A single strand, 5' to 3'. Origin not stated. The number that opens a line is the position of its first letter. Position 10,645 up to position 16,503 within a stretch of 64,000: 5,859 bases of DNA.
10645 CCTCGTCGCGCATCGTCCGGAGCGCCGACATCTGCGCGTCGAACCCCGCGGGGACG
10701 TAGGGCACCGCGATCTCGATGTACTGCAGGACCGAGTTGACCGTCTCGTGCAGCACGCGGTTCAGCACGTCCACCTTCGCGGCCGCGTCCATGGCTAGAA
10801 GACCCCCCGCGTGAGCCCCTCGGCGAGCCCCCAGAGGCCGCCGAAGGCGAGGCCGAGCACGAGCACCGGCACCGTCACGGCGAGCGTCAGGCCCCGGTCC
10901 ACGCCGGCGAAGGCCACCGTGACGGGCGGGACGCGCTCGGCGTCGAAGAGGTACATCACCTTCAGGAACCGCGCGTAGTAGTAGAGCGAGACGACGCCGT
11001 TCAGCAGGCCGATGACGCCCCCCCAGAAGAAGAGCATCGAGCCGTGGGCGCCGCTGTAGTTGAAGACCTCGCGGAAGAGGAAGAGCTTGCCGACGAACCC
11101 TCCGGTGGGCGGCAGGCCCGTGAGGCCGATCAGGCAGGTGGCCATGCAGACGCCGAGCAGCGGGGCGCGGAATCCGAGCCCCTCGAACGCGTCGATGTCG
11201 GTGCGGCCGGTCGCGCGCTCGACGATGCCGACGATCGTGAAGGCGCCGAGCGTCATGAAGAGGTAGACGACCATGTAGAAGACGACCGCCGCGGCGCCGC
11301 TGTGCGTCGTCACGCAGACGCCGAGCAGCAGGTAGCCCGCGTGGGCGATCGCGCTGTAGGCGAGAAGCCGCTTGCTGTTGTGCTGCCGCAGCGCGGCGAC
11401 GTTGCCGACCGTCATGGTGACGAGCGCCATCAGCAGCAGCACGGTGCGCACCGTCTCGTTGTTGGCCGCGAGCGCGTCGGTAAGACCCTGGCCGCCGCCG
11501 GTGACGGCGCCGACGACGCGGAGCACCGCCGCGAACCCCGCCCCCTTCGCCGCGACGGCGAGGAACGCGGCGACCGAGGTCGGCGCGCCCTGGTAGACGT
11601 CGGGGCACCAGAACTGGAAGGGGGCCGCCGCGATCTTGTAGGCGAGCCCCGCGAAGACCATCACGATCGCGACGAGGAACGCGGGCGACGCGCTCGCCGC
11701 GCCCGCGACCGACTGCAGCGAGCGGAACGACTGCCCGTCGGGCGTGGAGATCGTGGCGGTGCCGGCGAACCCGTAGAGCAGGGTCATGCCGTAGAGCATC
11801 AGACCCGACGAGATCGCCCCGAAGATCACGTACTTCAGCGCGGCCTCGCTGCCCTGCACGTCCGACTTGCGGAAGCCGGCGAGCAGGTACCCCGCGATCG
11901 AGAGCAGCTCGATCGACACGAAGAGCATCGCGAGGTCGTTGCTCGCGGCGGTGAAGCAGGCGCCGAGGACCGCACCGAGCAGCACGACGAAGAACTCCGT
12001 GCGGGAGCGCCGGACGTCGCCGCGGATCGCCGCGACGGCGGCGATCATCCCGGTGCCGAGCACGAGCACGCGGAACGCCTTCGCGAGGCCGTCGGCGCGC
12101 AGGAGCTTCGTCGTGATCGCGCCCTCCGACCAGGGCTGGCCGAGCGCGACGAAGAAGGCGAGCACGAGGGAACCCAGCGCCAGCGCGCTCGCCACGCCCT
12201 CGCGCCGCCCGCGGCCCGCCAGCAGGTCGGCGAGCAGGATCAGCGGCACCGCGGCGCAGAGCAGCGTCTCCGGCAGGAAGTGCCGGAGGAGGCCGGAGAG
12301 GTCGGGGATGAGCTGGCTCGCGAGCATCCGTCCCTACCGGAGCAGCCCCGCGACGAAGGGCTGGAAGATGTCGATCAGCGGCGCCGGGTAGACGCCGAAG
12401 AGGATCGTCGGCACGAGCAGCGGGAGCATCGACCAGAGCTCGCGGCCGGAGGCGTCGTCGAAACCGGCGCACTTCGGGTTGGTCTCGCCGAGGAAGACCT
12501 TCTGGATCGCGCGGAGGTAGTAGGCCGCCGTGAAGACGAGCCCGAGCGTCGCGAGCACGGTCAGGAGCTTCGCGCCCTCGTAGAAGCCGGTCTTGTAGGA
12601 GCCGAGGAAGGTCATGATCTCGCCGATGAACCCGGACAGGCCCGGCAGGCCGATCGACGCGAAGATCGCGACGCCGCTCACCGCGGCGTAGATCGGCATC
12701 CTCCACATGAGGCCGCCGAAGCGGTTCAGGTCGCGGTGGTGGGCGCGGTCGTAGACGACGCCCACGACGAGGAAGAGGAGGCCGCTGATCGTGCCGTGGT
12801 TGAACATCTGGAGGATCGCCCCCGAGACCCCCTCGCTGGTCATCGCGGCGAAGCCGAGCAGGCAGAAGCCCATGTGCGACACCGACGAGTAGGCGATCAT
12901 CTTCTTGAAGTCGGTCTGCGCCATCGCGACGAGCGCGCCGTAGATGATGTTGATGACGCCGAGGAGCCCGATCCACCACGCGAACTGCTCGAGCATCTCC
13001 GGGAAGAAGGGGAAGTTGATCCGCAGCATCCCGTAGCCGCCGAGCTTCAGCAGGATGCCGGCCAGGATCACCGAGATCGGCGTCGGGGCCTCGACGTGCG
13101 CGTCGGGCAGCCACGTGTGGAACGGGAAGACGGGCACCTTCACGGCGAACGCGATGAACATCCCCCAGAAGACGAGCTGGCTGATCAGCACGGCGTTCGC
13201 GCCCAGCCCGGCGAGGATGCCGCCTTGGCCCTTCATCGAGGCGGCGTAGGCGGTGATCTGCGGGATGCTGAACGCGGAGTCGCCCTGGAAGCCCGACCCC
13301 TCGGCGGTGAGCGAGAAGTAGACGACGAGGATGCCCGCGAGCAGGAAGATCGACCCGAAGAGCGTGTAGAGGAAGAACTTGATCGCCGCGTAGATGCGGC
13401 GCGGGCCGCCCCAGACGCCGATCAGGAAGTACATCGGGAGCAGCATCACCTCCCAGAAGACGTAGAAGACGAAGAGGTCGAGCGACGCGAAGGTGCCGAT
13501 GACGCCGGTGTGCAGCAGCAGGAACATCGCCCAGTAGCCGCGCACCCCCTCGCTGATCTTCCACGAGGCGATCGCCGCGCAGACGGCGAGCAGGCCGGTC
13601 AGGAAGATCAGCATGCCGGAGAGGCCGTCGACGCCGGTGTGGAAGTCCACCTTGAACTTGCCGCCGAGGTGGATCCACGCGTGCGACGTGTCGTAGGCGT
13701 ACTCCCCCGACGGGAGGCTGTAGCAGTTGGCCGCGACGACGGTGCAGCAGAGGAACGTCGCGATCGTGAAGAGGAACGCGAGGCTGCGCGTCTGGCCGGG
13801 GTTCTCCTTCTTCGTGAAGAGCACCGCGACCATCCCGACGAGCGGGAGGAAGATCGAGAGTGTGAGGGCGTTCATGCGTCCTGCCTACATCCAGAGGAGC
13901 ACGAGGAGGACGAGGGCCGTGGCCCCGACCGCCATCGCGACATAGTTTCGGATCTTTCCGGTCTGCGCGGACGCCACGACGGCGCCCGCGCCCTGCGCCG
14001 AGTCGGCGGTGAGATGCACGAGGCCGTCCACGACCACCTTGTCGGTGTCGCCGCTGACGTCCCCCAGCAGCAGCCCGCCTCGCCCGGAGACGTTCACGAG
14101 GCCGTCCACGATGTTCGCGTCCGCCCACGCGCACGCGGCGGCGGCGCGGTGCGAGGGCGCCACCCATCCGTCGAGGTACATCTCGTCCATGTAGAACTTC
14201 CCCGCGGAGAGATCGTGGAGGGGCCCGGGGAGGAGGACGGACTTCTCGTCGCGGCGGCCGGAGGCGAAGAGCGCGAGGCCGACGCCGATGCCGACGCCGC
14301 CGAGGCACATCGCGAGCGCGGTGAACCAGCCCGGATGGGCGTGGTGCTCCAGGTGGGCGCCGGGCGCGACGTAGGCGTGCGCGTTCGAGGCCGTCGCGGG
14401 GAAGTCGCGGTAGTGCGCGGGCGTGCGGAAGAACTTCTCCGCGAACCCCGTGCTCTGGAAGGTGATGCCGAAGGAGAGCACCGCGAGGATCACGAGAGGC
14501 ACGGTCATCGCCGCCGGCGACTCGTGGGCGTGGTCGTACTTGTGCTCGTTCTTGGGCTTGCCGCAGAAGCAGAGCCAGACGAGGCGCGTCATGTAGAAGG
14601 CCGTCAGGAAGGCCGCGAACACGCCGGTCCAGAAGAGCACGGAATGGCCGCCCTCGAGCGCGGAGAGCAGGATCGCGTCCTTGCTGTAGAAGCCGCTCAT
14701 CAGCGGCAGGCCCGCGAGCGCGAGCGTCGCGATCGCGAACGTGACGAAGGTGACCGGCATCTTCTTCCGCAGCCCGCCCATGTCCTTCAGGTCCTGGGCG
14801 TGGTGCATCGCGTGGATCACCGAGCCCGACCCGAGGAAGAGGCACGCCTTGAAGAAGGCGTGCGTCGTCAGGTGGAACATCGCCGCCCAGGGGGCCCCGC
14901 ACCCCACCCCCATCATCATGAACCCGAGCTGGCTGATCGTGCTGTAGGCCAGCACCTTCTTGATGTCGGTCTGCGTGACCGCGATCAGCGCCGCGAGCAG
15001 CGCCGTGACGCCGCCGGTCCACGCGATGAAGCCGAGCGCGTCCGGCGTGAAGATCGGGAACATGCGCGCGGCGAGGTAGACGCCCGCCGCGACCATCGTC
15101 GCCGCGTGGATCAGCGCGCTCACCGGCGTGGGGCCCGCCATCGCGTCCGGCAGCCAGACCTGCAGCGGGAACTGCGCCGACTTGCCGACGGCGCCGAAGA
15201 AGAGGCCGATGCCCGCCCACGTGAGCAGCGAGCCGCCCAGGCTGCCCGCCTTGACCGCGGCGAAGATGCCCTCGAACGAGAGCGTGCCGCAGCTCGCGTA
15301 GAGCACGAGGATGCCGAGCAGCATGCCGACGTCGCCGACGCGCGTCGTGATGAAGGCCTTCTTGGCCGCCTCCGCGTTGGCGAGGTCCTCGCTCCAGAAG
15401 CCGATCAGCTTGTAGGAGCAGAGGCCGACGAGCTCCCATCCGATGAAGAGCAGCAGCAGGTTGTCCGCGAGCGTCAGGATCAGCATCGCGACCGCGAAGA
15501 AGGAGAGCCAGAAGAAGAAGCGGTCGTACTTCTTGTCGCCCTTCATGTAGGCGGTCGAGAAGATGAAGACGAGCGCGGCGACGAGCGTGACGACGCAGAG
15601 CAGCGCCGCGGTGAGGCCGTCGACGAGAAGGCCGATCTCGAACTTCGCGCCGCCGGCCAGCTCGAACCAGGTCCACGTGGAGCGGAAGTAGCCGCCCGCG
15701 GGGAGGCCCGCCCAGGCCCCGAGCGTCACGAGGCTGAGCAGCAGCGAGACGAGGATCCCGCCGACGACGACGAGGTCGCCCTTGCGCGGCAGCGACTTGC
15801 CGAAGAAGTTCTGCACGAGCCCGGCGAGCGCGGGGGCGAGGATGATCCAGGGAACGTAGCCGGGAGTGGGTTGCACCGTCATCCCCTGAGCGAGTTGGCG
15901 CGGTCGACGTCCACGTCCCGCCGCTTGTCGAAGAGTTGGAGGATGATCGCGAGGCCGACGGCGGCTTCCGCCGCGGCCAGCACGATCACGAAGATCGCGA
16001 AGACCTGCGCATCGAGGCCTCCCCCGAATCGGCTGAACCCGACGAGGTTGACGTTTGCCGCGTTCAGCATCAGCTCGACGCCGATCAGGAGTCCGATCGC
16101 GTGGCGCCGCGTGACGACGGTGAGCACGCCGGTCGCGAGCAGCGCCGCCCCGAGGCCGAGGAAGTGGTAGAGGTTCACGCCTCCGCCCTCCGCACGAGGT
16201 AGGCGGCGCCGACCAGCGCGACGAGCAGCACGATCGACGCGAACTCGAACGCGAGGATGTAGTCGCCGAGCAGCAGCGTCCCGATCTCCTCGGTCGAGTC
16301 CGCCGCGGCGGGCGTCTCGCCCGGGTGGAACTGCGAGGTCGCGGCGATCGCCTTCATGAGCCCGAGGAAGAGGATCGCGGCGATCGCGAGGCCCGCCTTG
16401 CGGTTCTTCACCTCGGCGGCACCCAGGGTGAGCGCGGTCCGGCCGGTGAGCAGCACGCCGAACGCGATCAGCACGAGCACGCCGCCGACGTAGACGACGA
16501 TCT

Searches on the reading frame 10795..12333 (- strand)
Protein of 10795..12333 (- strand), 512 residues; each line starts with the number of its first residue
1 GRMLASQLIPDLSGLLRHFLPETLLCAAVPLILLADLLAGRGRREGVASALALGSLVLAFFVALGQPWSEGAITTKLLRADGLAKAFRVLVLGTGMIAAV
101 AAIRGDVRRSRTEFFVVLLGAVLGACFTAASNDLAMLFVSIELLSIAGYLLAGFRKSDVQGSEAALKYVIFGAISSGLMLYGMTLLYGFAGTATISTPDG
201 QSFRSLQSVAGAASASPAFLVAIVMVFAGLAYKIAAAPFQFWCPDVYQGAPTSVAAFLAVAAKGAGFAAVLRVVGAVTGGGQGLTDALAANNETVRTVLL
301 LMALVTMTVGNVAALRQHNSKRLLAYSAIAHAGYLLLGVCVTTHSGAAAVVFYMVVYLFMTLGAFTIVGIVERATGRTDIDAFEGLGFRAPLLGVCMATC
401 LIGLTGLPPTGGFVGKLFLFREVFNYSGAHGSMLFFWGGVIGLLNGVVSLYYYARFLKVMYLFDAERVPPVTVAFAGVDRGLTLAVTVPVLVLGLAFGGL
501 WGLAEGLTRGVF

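Call 52: search_protein_families(library=pfam, proteins=[window:10795-12333:-], max_evalue=0.001)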
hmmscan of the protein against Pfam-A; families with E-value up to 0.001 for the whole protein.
window:10795-12333:- (512 aa): 1 family
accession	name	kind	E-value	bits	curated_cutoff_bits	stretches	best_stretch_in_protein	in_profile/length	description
PF00361.26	Proton_antipo_M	-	3.1e-63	214.1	21.5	1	131-441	1-293/294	NADH:quinone oxidoreductase/Mrp antiporter, TM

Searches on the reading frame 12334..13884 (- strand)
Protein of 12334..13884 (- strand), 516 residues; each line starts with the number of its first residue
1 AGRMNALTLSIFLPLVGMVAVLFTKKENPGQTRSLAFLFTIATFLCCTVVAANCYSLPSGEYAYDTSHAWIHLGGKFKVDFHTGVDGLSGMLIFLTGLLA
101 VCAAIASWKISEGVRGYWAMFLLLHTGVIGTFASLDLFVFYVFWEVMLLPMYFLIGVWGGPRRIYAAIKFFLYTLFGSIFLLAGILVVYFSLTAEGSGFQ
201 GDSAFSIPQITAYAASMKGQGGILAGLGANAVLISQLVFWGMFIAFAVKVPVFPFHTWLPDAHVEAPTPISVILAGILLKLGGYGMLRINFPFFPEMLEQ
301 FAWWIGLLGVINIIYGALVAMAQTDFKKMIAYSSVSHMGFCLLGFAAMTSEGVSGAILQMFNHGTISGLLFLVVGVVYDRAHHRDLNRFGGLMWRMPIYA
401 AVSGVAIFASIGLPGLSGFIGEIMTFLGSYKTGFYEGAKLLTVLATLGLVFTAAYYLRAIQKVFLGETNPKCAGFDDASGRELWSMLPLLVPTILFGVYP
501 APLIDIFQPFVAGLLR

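Call 52: search_protein_families(library=pfam, proteins=[window:12334-13884:-], max_evalue=0.001)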
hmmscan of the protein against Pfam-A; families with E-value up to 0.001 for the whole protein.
window:12334-13884:- (516 aa): 1 family
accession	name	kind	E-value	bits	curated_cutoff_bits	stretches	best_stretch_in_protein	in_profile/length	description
PF00361.26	Proton_antipo_M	-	1.6e-77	261.1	21.5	1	134-440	1-286/294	NADH:quinone oxidoreductase/Mrp antiporter, TM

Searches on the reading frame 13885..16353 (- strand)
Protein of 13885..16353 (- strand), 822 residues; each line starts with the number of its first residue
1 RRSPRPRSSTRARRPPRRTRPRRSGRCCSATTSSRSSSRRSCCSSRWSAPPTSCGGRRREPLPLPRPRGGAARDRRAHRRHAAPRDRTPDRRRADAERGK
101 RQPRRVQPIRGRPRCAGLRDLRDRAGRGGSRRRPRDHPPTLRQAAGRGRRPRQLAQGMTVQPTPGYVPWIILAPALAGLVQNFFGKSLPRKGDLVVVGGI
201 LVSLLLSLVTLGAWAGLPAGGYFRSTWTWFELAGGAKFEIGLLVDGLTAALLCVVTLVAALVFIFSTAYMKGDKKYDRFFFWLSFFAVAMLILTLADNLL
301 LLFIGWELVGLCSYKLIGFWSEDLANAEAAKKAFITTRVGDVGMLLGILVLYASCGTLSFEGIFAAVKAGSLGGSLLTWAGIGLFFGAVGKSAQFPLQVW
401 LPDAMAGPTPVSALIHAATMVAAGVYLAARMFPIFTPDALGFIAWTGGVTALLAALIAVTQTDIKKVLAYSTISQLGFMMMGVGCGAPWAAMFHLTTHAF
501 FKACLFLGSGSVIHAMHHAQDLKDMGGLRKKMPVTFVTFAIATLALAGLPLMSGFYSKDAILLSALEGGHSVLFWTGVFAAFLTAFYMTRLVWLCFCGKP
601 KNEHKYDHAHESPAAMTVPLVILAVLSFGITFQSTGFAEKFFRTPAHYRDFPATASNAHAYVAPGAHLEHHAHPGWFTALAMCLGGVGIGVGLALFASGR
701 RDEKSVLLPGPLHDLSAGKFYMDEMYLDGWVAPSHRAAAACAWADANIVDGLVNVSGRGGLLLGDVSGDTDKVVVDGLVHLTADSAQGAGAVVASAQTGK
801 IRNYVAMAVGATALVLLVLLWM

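Call 52: search_protein_families(library=pfam, proteins=[window:13885-16353:-], max_evalue=0.001)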
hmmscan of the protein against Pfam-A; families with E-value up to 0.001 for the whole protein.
window:13885-16353:- (822 aa): 2 families
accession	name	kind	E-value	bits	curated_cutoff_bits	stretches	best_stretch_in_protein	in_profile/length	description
PF00361.26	Proton_antipo_M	-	8.6e-90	301.3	21.5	1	296-584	1-294/294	NADH:quinone oxidoreductase/Mrp antiporter, TM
PF00662.26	Proton_antipo_N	-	1.8e-15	57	24.5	1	229-280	1-51/51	NADH-Ubiquinone oxidoreductase (complex I), chain 5 N-terminus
